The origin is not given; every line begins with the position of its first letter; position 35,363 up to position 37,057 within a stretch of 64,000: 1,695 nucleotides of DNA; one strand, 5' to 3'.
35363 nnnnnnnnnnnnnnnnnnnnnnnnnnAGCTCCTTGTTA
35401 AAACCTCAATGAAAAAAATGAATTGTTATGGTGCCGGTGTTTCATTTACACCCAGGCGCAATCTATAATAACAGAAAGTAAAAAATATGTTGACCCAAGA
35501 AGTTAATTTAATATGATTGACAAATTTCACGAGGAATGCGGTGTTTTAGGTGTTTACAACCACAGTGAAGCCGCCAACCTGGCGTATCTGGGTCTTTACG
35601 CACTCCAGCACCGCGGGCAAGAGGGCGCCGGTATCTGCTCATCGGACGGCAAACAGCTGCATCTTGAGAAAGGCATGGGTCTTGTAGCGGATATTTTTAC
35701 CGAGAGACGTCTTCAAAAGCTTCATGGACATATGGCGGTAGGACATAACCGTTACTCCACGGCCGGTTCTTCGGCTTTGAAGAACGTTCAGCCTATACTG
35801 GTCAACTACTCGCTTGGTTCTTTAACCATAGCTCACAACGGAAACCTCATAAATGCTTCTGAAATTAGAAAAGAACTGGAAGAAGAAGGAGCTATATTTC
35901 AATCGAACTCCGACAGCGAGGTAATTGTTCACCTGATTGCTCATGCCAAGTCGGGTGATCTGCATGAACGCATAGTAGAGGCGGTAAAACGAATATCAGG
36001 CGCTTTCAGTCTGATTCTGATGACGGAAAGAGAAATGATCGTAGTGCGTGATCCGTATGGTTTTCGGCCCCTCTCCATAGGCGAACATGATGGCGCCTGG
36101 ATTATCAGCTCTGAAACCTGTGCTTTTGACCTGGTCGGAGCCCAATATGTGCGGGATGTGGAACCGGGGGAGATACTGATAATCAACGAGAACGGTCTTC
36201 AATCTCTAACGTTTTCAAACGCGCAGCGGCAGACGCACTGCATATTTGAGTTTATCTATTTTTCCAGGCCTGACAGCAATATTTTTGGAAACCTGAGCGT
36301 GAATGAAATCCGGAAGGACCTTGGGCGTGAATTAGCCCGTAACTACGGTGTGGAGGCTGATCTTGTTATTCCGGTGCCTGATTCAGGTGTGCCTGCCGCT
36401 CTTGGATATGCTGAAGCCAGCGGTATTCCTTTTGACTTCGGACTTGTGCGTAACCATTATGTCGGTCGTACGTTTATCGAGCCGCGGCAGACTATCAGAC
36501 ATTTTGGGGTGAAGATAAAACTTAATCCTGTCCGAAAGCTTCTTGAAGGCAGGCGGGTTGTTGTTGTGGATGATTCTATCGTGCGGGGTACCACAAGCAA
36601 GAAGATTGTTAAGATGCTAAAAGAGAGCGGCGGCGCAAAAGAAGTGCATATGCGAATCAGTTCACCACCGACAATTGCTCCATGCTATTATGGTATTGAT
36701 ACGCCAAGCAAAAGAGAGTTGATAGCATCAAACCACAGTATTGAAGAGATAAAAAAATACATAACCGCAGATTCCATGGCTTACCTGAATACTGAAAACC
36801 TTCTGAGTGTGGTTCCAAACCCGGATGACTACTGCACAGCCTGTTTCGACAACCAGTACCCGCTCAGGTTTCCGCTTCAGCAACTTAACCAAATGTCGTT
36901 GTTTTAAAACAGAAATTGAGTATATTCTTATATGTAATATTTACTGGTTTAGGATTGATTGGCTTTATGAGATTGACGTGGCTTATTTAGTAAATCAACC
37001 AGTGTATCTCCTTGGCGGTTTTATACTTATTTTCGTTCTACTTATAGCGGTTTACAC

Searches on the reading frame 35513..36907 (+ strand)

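Call 37: search_protein_families(library=pfam, proteins=[window:35513-36907:+], max_evalue=0.001)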
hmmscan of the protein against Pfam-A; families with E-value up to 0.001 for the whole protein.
window:35513-36907:+ (464 aa): 4 families
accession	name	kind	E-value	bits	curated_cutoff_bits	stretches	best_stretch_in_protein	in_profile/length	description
PF13537.11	GATase_7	-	3e-23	82.6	25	1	89-205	10-121/123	Glutamine amidotransferase domain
PF13522.11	GATase_6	-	1.2e-21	77.5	27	1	71-201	9-130/130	Glutamine amidotransferase domain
PF00156.33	Pribosyltran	-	6.1e-07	29.3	26.3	1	272-379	20-119/158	Phosphoribosyl transferase domain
PF13230.11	GATase_4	-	0.00012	21.6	23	1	68-138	67-133/272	Glutamine amidotransferases class-II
